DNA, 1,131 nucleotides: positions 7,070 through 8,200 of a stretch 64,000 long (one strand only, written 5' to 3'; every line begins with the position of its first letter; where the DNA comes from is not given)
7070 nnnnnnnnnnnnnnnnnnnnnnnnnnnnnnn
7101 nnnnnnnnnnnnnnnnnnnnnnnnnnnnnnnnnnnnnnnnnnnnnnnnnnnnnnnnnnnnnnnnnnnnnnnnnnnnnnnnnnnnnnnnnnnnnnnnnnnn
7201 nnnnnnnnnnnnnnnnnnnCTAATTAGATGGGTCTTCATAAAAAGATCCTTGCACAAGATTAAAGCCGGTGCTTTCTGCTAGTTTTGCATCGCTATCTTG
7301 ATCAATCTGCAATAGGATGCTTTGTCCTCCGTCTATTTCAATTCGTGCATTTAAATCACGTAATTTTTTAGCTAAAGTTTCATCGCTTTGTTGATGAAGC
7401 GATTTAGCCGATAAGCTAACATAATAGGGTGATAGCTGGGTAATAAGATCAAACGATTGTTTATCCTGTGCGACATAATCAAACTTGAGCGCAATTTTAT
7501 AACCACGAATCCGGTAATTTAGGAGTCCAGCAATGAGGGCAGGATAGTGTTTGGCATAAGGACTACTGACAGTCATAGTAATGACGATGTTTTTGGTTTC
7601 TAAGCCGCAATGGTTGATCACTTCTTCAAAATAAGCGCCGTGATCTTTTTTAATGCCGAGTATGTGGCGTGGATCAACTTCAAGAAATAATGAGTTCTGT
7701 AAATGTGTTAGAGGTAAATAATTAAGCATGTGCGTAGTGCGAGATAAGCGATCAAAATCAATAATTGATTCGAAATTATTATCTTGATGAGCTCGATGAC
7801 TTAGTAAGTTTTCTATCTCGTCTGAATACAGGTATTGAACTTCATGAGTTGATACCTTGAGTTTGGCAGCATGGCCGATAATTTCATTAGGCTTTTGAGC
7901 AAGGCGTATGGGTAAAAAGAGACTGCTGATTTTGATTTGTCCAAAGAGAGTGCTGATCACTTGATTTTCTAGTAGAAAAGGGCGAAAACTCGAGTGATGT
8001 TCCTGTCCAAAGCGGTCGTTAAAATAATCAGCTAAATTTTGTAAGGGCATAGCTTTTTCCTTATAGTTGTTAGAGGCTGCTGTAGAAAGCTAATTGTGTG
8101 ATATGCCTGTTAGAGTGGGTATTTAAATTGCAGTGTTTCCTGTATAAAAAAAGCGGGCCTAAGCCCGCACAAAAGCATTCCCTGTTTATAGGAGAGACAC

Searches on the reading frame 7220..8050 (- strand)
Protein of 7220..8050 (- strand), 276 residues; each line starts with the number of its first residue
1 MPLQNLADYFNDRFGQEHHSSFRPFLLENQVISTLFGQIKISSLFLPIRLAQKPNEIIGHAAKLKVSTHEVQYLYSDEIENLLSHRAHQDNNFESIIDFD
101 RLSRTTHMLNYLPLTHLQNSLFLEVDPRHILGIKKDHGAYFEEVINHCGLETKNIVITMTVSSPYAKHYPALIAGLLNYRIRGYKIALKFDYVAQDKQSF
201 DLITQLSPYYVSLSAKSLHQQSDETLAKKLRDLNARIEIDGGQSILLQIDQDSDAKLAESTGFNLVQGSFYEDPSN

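Call 3: search_protein_families(library=pfam, proteins=[window:7220-8050:-], max_evalue=0.01)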
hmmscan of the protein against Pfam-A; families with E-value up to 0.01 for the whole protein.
window:7220-8050:- (276 aa): 1 family
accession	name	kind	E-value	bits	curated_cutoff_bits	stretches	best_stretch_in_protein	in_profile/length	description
PF00563.25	EAL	-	0.00018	21.4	31.3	1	141-273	105-235/236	EAL domain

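Call 4: search_protein_families(library=ncbifam, proteins=[window:7220-8050:-], max_evalue=0.01)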
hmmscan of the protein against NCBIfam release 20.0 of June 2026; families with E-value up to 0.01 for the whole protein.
window:7220-8050:- (276 aa): 0 families

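Call 29: search_solved_structures(query=window:7220-8050:-, max_evalue=1, show_alignments=2)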
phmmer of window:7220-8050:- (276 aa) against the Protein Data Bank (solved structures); distinct sequences matched with E-value up to 1: 1.
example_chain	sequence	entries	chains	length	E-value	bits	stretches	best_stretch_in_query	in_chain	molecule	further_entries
1iy9_A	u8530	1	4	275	0.19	14.7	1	116-205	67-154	Spermidine synthase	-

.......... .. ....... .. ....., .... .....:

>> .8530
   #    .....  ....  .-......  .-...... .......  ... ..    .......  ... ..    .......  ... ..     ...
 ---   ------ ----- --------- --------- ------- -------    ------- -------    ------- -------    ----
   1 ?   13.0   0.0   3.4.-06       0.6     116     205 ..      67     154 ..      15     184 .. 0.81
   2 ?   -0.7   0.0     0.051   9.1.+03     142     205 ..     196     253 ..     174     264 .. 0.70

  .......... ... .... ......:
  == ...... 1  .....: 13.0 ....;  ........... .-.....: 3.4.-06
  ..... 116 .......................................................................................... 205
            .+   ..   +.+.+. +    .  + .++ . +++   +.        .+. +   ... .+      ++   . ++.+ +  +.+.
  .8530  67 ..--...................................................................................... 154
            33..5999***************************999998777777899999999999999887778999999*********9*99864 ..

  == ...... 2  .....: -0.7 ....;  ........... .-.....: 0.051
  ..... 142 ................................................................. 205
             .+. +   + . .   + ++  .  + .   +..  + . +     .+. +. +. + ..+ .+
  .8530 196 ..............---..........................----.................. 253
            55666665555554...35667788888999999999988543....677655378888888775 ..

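Call 41: find_homologous_proteins(query=window:7220-8050:-, max_evalue=0.001)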
Query window:7220-8050:- (276 aa): 648 proteins with E <= 0.001 among 1544 candidates; the best 120 are listed.
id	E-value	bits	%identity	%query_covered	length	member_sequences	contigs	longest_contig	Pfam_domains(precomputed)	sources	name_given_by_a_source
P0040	2.0e-177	606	99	100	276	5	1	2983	-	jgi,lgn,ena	-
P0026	1.5e-161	554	91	99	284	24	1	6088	-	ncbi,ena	-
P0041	2.3e-150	518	87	99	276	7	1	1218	PF00563.26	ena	-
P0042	5.7e-150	516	85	99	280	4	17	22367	-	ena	-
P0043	7.8e-150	516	85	99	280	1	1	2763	PF00563.26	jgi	-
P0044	1.5e-149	515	86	99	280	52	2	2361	-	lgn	-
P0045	2.5e-149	514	85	99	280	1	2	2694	PF00563.26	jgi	jgi:hypothetical protein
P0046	3.7e-149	514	85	99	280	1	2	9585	-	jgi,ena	-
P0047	5.1e-149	513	85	99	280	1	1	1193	-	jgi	-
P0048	3.3e-148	510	86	99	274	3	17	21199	-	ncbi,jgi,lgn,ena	jgi:hypothetical protein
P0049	3.9e-148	510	85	99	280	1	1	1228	-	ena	-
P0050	4.8e-148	510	85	99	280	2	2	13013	-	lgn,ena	-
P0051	5.3e-148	510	86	99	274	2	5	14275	PF00563.26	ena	-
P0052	6.6e-148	509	85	99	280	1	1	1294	-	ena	-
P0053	1.6e-147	508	85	99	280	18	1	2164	PF00563.26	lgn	-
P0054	2.4e-147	508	85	99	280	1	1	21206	PF00563.26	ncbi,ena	-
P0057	3.9e-142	491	81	99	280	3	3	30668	PF00563.26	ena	-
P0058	1.8e-130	452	76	99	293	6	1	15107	PF00563.26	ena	-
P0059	1.5e-129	449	75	99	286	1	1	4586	PF00563.26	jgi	jgi:EAL domain-containing protein (putative c-di-GMP-specific phosphodiesterase class I)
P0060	2.5e-129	449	75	99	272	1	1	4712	PF00563.26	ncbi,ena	-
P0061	1.1e-128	447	74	100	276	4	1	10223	PF00563.26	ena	-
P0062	1.6e-128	446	75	99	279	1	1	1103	PF00563.26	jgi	jgi:EAL domain-containing protein (putative c-di-GMP-specific phosphodiesterase class I)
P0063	1.7e-128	446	74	100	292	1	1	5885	PF00563.26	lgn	-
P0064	9.6e-128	443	75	99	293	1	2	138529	PF00563.26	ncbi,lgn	-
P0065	8.7e-127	440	74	99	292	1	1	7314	PF00563.26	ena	-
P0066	1.2e-126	440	73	100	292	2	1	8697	PF00563.26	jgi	-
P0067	1.8e-126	439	74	100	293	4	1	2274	PF00563.26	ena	-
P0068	3.3e-126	438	73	100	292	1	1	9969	PF00563.26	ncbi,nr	ncbi:MAG: EAL domain-containing protein [Methylobacter sp.]|nr:MAG: EAL domain-containing protein [M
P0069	6.1e-126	437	74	100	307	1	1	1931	PF00563.26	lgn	-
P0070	9.5e-126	437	74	99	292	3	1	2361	PF00563.26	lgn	-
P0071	1.3e-125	436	74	100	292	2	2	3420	PF00563.26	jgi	jgi:EAL domain-containing protein (putative c-di-GMP-specific phosphodiesterase class I)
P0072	1.6e-125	436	74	99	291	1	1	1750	PF00563.26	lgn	-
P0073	1.7e-125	436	73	99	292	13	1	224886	PF00563.26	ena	-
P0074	2.0e-125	436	73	99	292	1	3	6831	PF00563.26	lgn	-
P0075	2.1e-125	436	74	99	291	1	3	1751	PF00563.26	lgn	-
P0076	2.8e-125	435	73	100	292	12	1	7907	PF00563.26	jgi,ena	-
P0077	3.9e-125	435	74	99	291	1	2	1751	PF00563.26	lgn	-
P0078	4.6e-125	435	73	100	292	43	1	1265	PF00563.26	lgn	-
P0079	5.7e-125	434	73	99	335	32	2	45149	PF00563.26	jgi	jgi:EAL domain-containing protein (putative c-di-GMP-specific phosphodiesterase class I)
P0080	8.7e-125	434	72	100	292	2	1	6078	PF00563.26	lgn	-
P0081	1.1e-124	433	74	99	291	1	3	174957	PF00563.26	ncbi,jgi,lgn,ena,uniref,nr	ncbi:EAL domain-containing protein [Methylobacter sp. Wu8]|uniref:EAL domain-containing protein n=1 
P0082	2.1e-124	432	72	100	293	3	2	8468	PF00563.26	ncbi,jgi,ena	-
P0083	2.6e-124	432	72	100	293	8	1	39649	PF00563.26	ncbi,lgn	-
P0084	2.6e-124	432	74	99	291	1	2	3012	PF00563.26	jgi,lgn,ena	-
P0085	2.7e-124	432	73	100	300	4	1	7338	PF00563.26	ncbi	ncbi:MAG: hypothetical protein WAW41_15025 [Methylobacter sp.]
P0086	2.8e-124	432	74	99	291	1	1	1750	PF00563.26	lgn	-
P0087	9.1e-124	430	73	100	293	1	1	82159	PF00563.26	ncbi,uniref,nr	ncbi:EAL domain-containing protein [Methylobacter sp.]|uniref:EAL domain-containing protein n=1 Tax=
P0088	1.3e-123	430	73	100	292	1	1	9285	PF00563.26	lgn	-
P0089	1.8e-123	429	72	99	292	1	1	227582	PF00563.26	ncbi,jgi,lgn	ncbi:MAG TPA: hypothetical protein VIF10_13235 [Methylobacter sp.]|jgi:EAL domain-containing protein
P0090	3.1e-123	429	72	99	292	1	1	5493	PF00563.26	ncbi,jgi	ncbi:MAG TPA: hypothetical protein VIF86_05360 [Methylobacter sp.]|jgi:EAL domain-containing protein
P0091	3.4e-123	429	73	99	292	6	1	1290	PF00563.26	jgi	-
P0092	3.6e-123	428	74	99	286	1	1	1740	PF00563.26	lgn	-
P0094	4.1e-123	428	72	99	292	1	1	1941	PF00563.26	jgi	jgi:EAL domain-containing protein (putative c-di-GMP-specific phosphodiesterase class I)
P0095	4.1e-123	428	73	99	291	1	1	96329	PF00563.26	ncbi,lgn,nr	ncbi:MAG: hypothetical protein K9L79_10950 [Methylobacter tundripaludum]|nr:hypothetical protein [Me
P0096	4.5e-123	428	72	100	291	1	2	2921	PF00563.26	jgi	-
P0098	5.7e-123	428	72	100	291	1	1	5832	PF00563.26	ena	-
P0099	6.7e-123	428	72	100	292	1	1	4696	PF00563.26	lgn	-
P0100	7.8e-123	427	72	100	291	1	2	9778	PF00563.26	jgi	-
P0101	7.8e-123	427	72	100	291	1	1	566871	PF00563.26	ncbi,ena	-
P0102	9.1e-123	427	73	99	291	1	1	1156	PF00563.26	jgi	jgi:EAL domain-containing protein (putative c-di-GMP-specific phosphodiesterase class I)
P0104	1.2e-122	427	72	100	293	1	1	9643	PF00563.26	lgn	-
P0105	2.1e-122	426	71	100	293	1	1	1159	PF00563.26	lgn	-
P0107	4.0e-122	425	72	99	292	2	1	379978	PF00563.26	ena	-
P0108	5.3e-122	425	72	100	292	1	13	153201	PF00563.26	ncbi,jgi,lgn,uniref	ncbi:EAL domain-containing protein [Methylobacter sp.]|uniref:EAL domain-containing protein n=1 Tax=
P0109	1.0e-121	424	70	100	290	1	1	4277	PF00563.26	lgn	-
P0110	1.4e-121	423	71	100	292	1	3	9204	PF00563.26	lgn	-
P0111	1.5e-121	423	71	100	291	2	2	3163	PF00563.26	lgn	-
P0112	1.9e-121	423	71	99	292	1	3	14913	PF00563.26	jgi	-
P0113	1.9e-121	423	71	100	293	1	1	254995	PF00563.26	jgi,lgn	jgi:EAL domain-containing protein (putative c-di-GMP-specific phosphodiesterase class I)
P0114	2.0e-121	423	71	100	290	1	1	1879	PF00563.26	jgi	jgi:EAL domain-containing protein (putative c-di-GMP-specific phosphodiesterase class I)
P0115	3.8e-121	422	71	100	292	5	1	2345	PF00563.26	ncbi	-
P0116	5.5e-121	421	71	100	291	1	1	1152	PF00563.26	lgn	-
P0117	5.7e-121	421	71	99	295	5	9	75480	PF00563.26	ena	-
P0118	7.2e-121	421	71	100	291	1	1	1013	PF00563.26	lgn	-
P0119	8.8e-121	421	70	99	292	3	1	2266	PF00563.26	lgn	-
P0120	1.8e-120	420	70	99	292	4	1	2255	PF00563.26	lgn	-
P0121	3.7e-120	419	71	100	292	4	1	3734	PF00563.26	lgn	-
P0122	4.8e-120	418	69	100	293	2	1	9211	PF00563.26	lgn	-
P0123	1.1e-119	417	71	99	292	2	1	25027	PF00563.26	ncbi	ncbi:MAG: EAL domain-containing protein [Methylobacter sp.]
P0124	5.2e-119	415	70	100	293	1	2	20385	PF00563.26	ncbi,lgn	-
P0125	1.3e-118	414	69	100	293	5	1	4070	PF00563.26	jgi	jgi:EAL domain-containing protein (putative c-di-GMP-specific phosphodiesterase class I)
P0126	4.9e-118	412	69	100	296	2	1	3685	PF00563.26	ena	-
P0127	2.2e-117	409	69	99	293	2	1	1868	PF00563.26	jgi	jgi:EAL domain-containing protein (putative c-di-GMP-specific phosphodiesterase class I)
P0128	2.7e-117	409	68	99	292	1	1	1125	PF00563.26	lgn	-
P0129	2.2e-116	406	69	100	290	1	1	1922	PF00563.26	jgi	-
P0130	2.2e-116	406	69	100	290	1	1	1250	PF00563.26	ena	-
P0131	2.2e-116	406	69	100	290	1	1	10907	PF00563.26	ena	-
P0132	4.2e-116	405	69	100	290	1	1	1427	PF00563.26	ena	-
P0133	4.2e-114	399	68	100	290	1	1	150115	PF00563.26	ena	-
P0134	4.3e-114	399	68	99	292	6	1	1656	PF00563.26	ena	-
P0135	5.9e-114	398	69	100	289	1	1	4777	PF00563.26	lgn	-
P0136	6.7e-111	388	71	92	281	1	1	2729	PF00563.26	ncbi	-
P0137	1.2e-106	374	83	75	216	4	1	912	PF00563.26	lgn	-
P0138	2.0e-106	374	65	99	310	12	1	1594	PF00563.26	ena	-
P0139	3.8e-106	373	65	99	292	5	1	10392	PF00563.26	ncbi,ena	ncbi:MAG: EAL domain-containing protein [Methylobacter sp.]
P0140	1.5e-105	371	64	99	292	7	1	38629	PF00563.26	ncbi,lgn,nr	ncbi:MAG: EAL domain-containing protein [Methylobacter sp.]|nr:EAL domain-containing protein [Methyl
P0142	3.7e-104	366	69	91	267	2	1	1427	PF00563.26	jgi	jgi:EAL domain-containing protein (putative c-di-GMP-specific phosphodiesterase class I)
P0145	1.2e-100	355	61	99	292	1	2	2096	PF00563.26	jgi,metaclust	metaclust:\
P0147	2.1e-100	354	59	100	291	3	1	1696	PF00563.26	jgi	jgi:EAL domain-containing protein (putative c-di-GMP-specific phosphodiesterase class I)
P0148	2.5e-100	354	59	100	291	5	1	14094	PF00563.26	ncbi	ncbi:MAG: EAL domain-containing protein [Methylobacter sp.]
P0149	3.4e-100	353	60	98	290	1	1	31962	-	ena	-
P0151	4.9e-100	353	60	100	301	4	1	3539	PF00563.26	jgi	jgi:EAL domain-containing protein (putative c-di-GMP-specific phosphodiesterase class I)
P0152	9.0e-100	352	61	99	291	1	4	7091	PF00563.26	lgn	-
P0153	1.1e-99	351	60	98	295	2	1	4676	PF00563.26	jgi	jgi:hypothetical protein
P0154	1.7e-99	351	59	98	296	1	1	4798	PF00563.26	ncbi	-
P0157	4.4e-99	349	60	98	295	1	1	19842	PF00563.26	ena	-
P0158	4.4e-99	349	59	98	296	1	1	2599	PF00563.26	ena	-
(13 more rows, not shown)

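Call 42: find_encoding_contigs(protein=P0081, flank=8000, max_places=1)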
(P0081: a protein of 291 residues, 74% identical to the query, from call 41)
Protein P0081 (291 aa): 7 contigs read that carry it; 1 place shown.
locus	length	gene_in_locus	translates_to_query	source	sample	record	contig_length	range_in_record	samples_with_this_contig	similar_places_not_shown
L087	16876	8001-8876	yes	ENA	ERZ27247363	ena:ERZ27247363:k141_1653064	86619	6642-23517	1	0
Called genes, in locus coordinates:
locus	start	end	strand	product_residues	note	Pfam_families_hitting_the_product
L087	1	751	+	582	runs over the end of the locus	-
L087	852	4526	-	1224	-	PF12447:DUF3683, PF01565:FAD_binding_4, PF02913:FAD-oxidase_C, PF13183:Fer4_8, PF02754:CCG (faint)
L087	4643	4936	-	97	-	-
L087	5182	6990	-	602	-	PF00989:PAS, PF13188:PAS_8 (weak), PF13426:PAS_9, PF08447:PAS_3, PF00990:GGDEF, PF00563:EAL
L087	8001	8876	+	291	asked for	PF00563:EAL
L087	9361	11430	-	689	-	PF01212:Beta_elim_lyase (faint), PF00155:Aminotran_1_2, PF00266:Aminotran_5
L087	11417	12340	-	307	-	PF19307:SrpI-like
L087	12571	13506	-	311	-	PF25087:GMPPB_C (faint), PF00132:Hexapep (weak)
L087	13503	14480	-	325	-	PF00291:PALP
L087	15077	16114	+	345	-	PF04116:FA_hydroxylase, PF11154:DUF2934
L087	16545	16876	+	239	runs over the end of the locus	PF04402:SIMPL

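Call 43: find_encoding_contigs(protein=P0101, flank=8000, max_places=1)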
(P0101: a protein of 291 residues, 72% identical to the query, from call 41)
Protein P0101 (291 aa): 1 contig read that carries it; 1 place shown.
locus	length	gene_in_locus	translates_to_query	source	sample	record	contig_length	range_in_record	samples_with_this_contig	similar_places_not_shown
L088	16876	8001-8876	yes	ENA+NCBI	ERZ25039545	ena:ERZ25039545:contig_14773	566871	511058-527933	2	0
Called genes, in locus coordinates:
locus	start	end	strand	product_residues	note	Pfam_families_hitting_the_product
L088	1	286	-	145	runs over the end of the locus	-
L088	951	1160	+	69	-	-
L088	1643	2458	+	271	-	-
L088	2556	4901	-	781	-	PF00672:HAMP, PF13188:PAS_8 (faint), PF18947:HAMP_2, PF00015:MCPsignal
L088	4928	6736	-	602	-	PF00989:PAS, PF08448:PAS_4 (weak), PF13188:PAS_8, PF13426:PAS_9, PF08447:PAS_3, PF00990:GGDEF, PF00563:EAL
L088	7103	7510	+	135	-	-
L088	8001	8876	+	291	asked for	PF00563:EAL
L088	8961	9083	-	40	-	-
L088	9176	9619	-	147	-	PF00266:Aminotran_5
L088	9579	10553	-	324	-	PF00155:Aminotran_1_2, PF00266:Aminotran_5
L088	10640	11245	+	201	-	-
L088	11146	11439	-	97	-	PF19307:SrpI-like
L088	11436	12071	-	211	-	PF19307:SrpI-like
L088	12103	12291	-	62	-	-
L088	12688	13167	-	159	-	PF25087:GMPPB_C (faint), PF00132:Hexapep (weak)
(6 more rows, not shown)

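Call 44: find_encoding_contigs(protein=P0133, flank=8000, max_places=1)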
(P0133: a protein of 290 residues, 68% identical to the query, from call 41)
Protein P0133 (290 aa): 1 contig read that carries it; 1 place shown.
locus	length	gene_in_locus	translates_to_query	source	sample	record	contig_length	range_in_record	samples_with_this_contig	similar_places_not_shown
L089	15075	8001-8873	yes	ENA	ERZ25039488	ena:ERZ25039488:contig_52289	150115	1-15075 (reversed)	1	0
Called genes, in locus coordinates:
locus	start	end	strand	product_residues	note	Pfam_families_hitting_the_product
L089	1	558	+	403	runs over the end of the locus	PF01946:Thi4 (weak), PF00890:FAD_binding_2, PF01266:DAO (weak), PF03486:HI0933_like, PF07992:Pyr_redox_2 (weak), PF12831:FAD_oxidored, PF13450:NAD_binding_8 (weak), PF22780:HI0933_like_1st, +2 more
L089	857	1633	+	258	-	-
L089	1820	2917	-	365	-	-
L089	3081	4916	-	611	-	PF00884:Sulfatase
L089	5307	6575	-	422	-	PF08668:HDOD (faint), PF13487:HD_5 (weak), PF01966:HD, PF13487:HD_5, PF01966:HD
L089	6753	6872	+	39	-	-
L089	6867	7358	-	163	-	PF02417:Chromate_transp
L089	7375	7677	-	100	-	-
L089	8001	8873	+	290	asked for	PF00563:EAL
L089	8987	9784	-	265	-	PF00266:Aminotran_5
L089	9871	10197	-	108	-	PF01850:PIN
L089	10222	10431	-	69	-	-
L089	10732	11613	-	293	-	PF01011:PQQ (faint), PF13360:PQQ_2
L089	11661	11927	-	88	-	-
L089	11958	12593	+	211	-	PF22842:Pel9A-like_beta_helix (weak), PF14592:Chondroitinas_B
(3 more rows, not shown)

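Call 45: find_encoding_contigs(protein=P0149, flank=8000, max_places=1)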
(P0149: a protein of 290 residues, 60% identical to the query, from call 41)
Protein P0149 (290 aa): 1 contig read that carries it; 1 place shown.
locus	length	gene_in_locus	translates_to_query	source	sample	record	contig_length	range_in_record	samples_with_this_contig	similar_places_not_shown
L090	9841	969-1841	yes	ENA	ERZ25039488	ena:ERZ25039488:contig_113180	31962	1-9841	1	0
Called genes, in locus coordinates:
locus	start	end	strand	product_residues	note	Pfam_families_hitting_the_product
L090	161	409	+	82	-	PF11154:DUF2934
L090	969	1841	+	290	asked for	-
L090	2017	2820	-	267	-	PF01113:DapB_N, PF05173:DapB_C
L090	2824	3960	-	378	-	PF00226:DnaJ, PF01556:DnaJ_C, PF00684:DnaJ_CXXCXGXG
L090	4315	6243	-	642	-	PF00012:HSP70, PF06723:MreB_Mbl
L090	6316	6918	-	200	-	PF01025:GrpE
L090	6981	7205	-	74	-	PF01628:HrcA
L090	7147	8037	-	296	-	PF03444:WHD_HrcA (weak), PF01628:HrcA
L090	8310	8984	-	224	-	PF18475:PIN7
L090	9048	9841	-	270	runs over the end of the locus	PF01493:GXGXG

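Call 57: predict_structure(alignment_id=A1)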
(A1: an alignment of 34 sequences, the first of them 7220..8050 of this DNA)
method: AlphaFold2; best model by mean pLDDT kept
length: 276 residues; sequences in the alignment: 34
mean_pLDDT: 63.2   pTM: 0.62
mean pLDDT of the five models: 63.2, 61.4, 54.2, 42.1, 42.1
residues with pLDDT >= 90: 1; 70-90: 122; 50-70: 72; < 50: 81
segments of 3 or more residues with pLDDT < 50: 1-7, 17-22, 31-39, 68-109, 137-140, 147-150, 271-276
pLDDT, mean of each block of 10 residues (from residue 1): 46 49 51 45 67 76 56 36 35 39 43 62 74 58 49 75 82 87 85 64 86 75 74 84 78 66 74 42
secondary structure, 60 per line:
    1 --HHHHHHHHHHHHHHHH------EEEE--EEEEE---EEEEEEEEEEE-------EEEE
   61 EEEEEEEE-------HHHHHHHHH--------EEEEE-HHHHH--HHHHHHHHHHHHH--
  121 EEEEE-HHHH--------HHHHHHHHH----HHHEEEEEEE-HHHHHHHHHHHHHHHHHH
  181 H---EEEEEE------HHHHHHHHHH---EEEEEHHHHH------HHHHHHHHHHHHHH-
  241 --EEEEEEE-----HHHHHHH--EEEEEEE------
elements in order: H3-18 E25-28 E31-35 E39-49 E57-68 H76-84 E93-97 H99-103 H106-118 E121-125 H127-130 H139-147 E155-161 H163-181 E185-190 H197-206 E210-214 H215-219 H226-239 E243-249 H255-261 E264-270

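Call 59: fold_search(model_id=the predicted structure, library=pdb)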
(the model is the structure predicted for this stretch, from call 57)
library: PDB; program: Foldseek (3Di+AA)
matches with E <= 10: 1358; with E <= 0.001: 50
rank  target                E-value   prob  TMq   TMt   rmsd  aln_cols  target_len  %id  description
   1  2bas_B                7.6e-08  1.00  0.43  0.32   8.5       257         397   16  Crystal Structure of the Bacillus subtilis YkuI Protein, with an EAL Domain. (released 2005-11-29)
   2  4f48_A                4.5e-07  1.00  0.46  0.52   9.2       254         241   14  The X-ray structural of FimXEAL-c-di-GMP-PilZ complexes from Xanthomonas campestris (released 2012-11-14)
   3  3sy8_C                6.9e-07  1.00  0.44  0.34  10.1       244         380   11  Crystal structure of the response regulator RocR (released 2012-07-18)
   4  2w27_B                1.1e-06  1.00  0.44  0.33  10.3       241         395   17  CRYSTAL STRUCTURE OF THE BACILLUS SUBTILIS YKUI PROTEIN, WITH AN EAL DOMAIN, IN COMPLEX WITH SUBSTRATE C-DI-GMP AND CA (released 2009-02-24)
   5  3gg0_A                1.3e-06  1.00  0.45  0.33  13.1       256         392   14  Klebsiella pneumoniae BlrP1 pH 9.0 manganese/cy-diGMP complex (released 2009-06-23)
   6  7lkq_A                1.6e-06  1.00  0.44  0.47  10.4       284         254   13  The PilZ(delta107-117)-FimX(GGDEF-EAL) complex from Xanthomonas citri (released 2021-08-11)
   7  4q6j_A                2.8e-06  1.00  0.43  0.47   9.6       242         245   11  Crystal Structure of EAL domain Protein from Listeria monocytogenes EGD-e (released 2014-05-07)
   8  2bas_A                3.0e-06  1.00  0.44  0.32   8.4       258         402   16  Crystal Structure of the Bacillus subtilis YkuI Protein, with an EAL Domain. (released 2005-11-29)
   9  6hq5_B                3.4e-06  1.00  0.46  0.35  10.8       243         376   16  Structure of EAL Enzyme Bd1971 - cAMP and cyclic-di-GMP bound form (released 2019-07-31)
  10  3kzp_B                3.4e-06  1.00  0.41  0.48  10.8       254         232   14  Crystal structure of putative diguanylate cyclase/phosphodiesterase from Listaria monocytigenes (released 2009-12-22)
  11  4j40_A                3.8e-06  1.00  0.42  0.45  11.0       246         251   12  Crystal structure of the dual-domain GGDEF-EAL module of FimX from Pseudomonas aeruginosa (released 2013-02-20)
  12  3gfx_B                4.6e-06  1.00  0.47  0.35  10.3       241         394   15  Klebsiella pneumoniae BlrP1 pH 4.5 calcium/cy-diGMP complex (released 2009-06-23)
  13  4ag0_A                7.6e-06  1.00  0.42  0.46  10.9       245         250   10  Crystal structure of FimX EAL domain (released 2013-01-09)
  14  3kzp_A                8.1e-06  1.00  0.40  0.46  11.1       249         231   14  Crystal structure of putative diguanylate cyclase/phosphodiesterase from Listaria monocytigenes (released 2009-12-22)
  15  5m1t_A                9.8e-06  1.00  0.47  0.51  10.4       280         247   12  PaMucR Phosphodiesterase, c-di-GMP complex (released 2017-03-01)
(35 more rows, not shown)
